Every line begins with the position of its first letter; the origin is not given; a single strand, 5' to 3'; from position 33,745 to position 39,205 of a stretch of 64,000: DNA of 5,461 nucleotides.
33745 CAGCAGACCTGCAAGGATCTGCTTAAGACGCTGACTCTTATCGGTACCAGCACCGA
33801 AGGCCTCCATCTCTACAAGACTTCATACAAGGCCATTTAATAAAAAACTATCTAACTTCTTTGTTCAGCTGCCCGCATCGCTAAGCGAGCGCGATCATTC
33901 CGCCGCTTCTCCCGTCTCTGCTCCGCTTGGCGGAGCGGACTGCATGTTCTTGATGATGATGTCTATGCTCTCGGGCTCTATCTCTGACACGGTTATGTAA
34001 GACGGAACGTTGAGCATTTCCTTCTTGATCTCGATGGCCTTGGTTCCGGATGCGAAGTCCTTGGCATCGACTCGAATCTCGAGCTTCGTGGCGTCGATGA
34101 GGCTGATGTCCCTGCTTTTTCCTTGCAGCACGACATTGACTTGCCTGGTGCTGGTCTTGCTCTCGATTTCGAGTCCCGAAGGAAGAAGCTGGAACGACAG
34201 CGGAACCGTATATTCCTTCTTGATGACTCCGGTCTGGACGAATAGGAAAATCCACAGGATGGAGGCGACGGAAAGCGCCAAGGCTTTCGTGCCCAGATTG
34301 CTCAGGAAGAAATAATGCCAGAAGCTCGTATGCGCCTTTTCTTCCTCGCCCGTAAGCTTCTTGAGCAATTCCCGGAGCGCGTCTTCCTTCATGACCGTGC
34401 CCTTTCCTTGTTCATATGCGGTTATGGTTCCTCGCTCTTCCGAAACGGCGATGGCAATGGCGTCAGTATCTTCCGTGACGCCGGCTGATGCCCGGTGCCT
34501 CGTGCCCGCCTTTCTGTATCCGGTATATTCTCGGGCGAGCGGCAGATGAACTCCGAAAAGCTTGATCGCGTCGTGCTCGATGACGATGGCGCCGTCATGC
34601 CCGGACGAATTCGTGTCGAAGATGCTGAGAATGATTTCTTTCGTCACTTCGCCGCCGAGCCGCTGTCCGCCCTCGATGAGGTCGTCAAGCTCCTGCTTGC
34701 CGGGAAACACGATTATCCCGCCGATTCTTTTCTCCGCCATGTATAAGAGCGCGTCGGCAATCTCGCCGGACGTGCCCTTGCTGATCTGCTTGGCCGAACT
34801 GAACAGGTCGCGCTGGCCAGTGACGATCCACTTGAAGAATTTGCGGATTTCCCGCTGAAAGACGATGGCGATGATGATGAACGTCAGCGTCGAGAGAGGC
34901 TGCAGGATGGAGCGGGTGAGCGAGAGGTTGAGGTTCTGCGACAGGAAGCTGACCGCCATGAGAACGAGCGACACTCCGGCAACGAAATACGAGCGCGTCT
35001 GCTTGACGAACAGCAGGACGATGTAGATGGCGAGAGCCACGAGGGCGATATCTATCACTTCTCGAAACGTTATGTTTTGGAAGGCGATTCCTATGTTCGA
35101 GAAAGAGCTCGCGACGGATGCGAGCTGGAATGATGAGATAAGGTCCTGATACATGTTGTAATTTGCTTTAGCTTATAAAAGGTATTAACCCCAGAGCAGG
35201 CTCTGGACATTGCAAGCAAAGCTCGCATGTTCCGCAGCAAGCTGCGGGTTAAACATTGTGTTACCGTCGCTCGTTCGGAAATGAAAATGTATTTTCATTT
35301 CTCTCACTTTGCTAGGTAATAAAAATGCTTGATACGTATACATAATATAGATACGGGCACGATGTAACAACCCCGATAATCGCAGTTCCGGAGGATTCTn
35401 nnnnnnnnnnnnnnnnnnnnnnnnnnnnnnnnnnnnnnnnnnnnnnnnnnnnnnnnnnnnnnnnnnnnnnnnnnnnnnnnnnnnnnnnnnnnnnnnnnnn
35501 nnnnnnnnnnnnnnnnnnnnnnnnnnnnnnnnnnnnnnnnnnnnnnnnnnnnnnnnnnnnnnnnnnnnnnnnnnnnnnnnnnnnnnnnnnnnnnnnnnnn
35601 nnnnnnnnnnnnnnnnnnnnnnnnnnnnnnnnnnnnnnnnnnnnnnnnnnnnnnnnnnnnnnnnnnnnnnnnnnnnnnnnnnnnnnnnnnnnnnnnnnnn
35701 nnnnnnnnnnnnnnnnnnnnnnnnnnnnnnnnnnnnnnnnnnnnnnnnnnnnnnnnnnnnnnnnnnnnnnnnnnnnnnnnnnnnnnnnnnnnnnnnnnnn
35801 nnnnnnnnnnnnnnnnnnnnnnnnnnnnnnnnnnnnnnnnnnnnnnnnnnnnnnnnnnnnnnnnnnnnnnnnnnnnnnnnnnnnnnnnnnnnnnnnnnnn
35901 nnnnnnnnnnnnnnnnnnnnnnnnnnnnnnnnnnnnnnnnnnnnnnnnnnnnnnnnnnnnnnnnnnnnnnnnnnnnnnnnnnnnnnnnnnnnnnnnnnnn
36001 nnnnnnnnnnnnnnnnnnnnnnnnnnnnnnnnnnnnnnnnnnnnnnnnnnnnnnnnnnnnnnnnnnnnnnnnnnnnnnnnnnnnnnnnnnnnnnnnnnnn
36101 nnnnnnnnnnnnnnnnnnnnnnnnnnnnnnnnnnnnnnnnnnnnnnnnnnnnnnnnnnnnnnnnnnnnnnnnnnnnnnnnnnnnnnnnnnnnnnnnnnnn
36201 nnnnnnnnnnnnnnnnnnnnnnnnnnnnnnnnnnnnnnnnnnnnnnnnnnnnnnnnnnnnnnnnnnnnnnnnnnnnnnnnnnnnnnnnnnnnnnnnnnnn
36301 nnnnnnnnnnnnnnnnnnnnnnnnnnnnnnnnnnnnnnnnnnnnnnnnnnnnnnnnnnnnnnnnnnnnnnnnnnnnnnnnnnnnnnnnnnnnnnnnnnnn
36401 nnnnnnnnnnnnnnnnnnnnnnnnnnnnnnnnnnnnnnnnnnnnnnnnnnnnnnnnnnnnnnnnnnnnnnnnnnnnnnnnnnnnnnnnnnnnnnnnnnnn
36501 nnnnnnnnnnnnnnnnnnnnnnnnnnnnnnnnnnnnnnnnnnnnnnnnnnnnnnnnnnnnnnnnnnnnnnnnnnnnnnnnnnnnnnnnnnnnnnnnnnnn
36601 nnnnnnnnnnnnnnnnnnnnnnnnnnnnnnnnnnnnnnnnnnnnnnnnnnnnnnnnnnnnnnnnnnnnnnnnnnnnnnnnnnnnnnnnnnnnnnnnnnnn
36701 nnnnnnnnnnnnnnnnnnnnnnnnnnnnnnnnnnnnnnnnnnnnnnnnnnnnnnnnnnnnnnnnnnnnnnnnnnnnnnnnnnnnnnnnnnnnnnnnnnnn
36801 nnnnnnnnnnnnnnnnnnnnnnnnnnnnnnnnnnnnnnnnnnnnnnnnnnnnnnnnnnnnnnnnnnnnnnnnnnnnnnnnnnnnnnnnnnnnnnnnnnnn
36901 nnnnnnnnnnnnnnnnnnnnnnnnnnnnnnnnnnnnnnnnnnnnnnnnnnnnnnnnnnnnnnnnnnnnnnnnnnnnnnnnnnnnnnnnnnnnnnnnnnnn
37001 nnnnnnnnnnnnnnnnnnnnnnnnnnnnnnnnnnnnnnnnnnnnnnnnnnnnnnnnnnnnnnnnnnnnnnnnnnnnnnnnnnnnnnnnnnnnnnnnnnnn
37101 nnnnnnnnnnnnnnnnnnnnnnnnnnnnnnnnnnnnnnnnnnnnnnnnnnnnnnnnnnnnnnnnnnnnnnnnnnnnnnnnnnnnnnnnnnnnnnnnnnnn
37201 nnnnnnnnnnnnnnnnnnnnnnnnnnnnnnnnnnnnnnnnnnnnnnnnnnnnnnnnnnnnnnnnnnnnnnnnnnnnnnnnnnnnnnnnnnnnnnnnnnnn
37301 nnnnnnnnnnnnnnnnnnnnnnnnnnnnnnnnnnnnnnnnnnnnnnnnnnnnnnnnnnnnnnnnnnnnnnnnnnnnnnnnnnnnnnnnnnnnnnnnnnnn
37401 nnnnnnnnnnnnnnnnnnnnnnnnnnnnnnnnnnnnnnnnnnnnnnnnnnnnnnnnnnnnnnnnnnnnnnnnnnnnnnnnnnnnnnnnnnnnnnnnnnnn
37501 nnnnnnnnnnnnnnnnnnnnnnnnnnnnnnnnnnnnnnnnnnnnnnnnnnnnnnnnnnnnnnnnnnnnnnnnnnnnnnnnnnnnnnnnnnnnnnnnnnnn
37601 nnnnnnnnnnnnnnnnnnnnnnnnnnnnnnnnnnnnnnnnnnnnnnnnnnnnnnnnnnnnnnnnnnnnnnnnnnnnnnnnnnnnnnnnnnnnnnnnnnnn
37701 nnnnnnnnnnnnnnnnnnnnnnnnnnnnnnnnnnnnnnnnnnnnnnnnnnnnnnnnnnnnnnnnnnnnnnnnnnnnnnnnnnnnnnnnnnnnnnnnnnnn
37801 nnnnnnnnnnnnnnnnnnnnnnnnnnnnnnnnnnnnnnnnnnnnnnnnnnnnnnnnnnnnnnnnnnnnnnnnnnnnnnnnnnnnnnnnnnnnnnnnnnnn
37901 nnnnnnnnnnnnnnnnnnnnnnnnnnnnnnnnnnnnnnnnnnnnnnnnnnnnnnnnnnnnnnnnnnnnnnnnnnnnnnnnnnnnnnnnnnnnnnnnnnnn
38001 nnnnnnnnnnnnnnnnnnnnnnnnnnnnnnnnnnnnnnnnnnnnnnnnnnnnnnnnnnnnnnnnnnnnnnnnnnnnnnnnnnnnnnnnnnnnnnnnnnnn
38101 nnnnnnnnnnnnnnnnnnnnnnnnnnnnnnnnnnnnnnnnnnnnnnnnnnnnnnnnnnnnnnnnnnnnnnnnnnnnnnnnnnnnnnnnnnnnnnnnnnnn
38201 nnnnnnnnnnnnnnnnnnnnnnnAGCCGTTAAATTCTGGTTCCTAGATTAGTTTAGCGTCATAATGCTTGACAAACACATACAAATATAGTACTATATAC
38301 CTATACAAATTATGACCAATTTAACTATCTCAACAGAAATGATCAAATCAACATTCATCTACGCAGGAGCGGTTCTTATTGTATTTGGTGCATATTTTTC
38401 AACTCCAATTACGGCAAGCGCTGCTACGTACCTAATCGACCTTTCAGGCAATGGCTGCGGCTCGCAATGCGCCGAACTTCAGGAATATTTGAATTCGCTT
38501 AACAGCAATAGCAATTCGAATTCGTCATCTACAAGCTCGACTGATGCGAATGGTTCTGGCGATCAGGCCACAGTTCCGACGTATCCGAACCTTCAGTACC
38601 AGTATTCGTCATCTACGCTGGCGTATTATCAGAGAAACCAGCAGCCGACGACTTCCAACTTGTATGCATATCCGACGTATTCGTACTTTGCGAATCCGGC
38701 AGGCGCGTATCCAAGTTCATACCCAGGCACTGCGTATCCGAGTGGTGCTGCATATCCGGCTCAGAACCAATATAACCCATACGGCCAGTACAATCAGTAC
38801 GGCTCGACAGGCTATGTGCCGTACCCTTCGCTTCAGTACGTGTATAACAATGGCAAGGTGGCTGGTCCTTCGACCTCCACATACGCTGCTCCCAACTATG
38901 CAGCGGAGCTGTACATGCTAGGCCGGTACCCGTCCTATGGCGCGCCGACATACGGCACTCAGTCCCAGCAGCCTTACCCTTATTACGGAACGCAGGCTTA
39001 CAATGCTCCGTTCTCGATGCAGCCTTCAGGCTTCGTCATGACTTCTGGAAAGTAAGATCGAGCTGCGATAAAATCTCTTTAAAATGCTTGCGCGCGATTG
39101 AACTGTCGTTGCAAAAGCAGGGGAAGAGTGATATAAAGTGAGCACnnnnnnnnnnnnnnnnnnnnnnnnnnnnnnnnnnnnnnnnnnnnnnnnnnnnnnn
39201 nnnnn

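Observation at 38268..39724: Two paralogous secreted Tyr/Gly/Gln/Pro-rich low-complexity proteins with a shared C-terminal tail, immediately downstream of the DGR RT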

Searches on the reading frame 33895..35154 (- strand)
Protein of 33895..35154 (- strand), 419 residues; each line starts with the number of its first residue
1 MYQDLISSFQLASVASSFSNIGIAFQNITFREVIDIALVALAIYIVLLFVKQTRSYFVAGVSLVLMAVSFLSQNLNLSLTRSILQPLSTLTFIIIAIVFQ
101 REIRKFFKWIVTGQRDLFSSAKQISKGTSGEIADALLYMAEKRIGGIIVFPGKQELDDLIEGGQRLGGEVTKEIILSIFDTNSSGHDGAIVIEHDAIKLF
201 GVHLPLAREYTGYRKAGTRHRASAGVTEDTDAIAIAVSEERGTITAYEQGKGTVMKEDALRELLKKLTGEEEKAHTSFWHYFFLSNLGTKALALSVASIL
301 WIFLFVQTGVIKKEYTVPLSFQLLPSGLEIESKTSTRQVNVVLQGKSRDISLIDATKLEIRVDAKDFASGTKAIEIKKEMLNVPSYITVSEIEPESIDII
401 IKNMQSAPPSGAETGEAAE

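Call 3: search_protein_families(library=pfam, proteins=[window:33895-35154:-], max_evalue=0.1)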
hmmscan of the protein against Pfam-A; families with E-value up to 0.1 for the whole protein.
window:33895-35154:- (419 aa): 4 families
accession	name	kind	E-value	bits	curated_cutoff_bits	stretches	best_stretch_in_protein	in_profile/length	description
PF02457.21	DAC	-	1.4e-33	115.4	27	1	134-251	2-118/119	DisA bacterial checkpoint controller nucleotide-binding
PF19293.4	CdaA_N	-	3.9e-08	33.8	23.8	1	26-103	3-81/81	CdaA N-terminal transmembrane domain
PF07949.17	YbbR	-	0.012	16.3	22.3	1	317-399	1-79/81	YbbR-like protein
PF22570.1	LiaF-TM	-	0.077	14.3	27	1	59-111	2-55/98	LiaF transmembrane domain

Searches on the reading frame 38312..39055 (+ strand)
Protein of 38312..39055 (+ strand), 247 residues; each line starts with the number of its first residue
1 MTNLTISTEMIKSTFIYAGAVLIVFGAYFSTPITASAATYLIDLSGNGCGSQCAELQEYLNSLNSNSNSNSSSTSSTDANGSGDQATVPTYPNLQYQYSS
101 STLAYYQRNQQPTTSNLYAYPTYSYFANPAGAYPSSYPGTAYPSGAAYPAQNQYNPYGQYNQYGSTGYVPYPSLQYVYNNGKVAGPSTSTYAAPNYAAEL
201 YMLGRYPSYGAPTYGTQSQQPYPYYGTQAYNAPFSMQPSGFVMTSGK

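Call 3: search_protein_families(library=pfam, proteins=[window:38312-39055:+], max_evalue=0.1)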
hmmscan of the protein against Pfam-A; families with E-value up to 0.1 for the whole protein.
window:38312-39055:+ (247 aa): 0 families

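Call 5: find_homologous_proteins(query=window:38312-39052:+, max_evalue=0.01)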
Query window:38312-39052:+ (247 aa): 3 proteins with E <= 0.01 among 732 candidates.
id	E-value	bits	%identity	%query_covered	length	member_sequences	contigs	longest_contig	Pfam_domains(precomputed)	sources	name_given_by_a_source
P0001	3.6e-145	500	100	96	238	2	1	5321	-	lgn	-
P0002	6.5e-32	129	46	80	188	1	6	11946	-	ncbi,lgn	ncbi:MAG TPA: hypothetical protein VGE62_02875 [Candidatus Paceibacterota bacterium]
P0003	1.3e-14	73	35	99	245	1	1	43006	-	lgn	-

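Call 8: find_encoding_contigs(protein=P0002, flank=10000, max_places=4)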
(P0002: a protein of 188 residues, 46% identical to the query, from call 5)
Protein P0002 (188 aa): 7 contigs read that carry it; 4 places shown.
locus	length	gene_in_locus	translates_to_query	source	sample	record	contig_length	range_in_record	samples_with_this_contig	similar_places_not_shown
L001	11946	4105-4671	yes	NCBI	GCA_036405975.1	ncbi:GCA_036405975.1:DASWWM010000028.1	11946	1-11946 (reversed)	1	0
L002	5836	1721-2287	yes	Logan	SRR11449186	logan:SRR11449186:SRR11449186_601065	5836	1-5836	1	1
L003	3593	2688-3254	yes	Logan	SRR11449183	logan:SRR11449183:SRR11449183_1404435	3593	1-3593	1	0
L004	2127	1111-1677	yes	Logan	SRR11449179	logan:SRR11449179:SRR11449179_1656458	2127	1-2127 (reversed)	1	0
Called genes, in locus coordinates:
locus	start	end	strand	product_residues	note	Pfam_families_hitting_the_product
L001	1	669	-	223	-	PF00535:Glycos_transf_2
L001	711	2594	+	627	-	-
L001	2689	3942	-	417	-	PF19293:CdaA_N (weak), PF02457:DAC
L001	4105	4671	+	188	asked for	-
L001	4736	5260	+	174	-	-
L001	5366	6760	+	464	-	PF01266:DAO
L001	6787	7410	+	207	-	PF09335:VTT_dom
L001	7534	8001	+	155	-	-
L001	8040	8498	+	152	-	PF07963:N_methyl (weak)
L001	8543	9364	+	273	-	PF08713:DNA_alkylation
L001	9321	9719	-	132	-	PF09945:DUF2177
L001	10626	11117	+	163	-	PF01243:PNPOx_N (weak)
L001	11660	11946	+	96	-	?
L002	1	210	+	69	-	?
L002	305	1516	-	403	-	PF19293:CdaA_N (weak), PF02457:DAC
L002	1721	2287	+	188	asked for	-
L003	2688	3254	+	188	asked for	-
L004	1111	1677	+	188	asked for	-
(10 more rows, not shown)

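Call 9: find_encoding_contigs(protein=P0003, flank=10000, max_places=3)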
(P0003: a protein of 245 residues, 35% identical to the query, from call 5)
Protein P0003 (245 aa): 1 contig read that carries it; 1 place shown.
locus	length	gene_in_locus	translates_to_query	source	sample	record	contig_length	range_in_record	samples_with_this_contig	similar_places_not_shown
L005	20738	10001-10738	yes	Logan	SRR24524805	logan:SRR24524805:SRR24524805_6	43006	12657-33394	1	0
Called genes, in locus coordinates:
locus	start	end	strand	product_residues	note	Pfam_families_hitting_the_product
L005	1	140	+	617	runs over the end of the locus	PF09972:DUF2207, PF20990:DUF2207_C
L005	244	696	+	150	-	-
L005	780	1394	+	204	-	-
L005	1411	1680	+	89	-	-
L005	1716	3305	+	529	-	PF13476:AAA_23 (weak), PF00005:ABC_tran, PF02463:SMC_N (faint), PF13555:AAA_29 (faint), PF25199:nSTAND_NTPase5 (faint), PF13304:AAA_21 (weak), PF12848:ABC_tran_Xtn (weak), PF00005:ABC_tran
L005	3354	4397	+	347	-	PF00145:DNA_methylase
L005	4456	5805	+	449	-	PF11564:BpuJI_N, PF13020:NOV_C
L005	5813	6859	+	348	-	PF00145:DNA_methylase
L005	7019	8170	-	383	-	-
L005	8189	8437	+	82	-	-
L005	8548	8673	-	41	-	-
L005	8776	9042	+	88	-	-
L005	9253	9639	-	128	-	-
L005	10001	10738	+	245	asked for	-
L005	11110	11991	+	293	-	PF01209:Ubie_methyltran, PF08242:Methyltransf_12 (weak), PF13649:Methyltransf_25, PF08241:Methyltransf_11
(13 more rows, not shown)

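Call 33: predict_structure(alignment_id=A5)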
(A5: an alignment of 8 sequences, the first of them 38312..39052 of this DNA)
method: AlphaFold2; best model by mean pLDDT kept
length: 247 residues; sequences in the alignment: 8
mean_pLDDT: 42.9   pTM: 0.17
mean pLDDT of the five models: 42.9, 41.4, 37.3, 35.1, 31.3
residues with pLDDT >= 90: 0; 70-90: 5; 50-70: 47; < 50: 195
segments of 3 or more residues with pLDDT < 50: 1-3, 31-46, 66-79, 81-83, 85-102, 107-148, 150-154, 158-247
pLDDT, mean of each block of 10 residues (from residue 1): 52 64 66 41 44 58 49 41 41 39 48 37 34 38 45 46 39 38 38 33 38 34 33 37 39
secondary structure, 60 per line:
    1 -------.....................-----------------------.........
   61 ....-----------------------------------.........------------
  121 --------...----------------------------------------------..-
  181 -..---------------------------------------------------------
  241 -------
elements in order: H8-28 H52-64 H100-108
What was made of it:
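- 38426..38506 (+): g1-specific N-domain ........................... (aa 39-65), with the CxxxC pair C49/C53. AlphaFold places a weak helix at 52-64 (call 33).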

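Call 41: find_related_loci(query=A1, collection=metagenome_contigs, flank=8000)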
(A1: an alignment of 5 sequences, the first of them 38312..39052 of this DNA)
Query A1 (247 aa) in metagenome_contigs; peptide patterns used: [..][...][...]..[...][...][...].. (x = any residue, [..] = any of these).
8 stretches matched a pattern, but none encodes a relative of the query by tblastn (E <= 1e-3).

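Call 45: find_encoding_contigs(protein=P0001, flank=6000, max_places=3)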
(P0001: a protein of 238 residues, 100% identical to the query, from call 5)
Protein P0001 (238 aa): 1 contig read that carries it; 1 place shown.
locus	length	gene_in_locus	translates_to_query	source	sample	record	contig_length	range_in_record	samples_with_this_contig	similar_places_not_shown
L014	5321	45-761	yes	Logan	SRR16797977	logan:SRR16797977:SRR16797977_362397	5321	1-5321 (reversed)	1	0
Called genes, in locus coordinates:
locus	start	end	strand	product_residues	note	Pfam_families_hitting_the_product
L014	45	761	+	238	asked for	-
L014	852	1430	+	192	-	-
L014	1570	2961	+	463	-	PF01946:Thi4 (weak), PF01266:DAO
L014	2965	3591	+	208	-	PF09335:VTT_dom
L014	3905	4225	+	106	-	-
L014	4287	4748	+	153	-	-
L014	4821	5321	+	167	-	?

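Call 53: search_protein_families(library=ncbifam, proteins=[window:38312-39055:+], max_evalue=0.01)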
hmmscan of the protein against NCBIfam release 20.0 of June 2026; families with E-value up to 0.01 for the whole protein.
window:38312-39055:+ (247 aa): 0 families

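Call 61: search_protein_families(library=phrogs, proteins=[window:38312-39055:+], max_evalue=0.01)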
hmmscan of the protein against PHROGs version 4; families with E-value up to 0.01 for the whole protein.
window:38312-39055:+ (247 aa): 0 families

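Call 88: search_dna_similar(query=window:38312-39052:+, collection=plasmids, mode=protein, max_evalue=0.001, max_rows=5)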
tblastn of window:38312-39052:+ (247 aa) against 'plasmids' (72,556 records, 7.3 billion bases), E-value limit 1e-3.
No match.

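Call 94: search_protein_families(library=pfam, alignment_id=A6, max_evalue=0.01)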
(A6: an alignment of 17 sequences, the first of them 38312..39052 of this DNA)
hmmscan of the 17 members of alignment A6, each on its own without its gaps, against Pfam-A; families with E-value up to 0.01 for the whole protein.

A. member 1, window:38312-39052:+ (247 aa): 0 families

B. families by the number of members that match (of 17 scanned): 1 family
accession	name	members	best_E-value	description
PF21827.1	New_glue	1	0.0051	New glue protein family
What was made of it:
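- Tried and rejected: One member had a single weak compositional hit to the Drosophila 'New_glue' family (E 0.005, call 94), which I dismiss.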

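Call 96: search_solved_structures(query=A6, max_evalue=1)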
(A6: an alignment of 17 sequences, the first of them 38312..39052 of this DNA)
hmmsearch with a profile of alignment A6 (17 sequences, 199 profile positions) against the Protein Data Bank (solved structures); distinct sequences matched with E-value up to 1: 0.
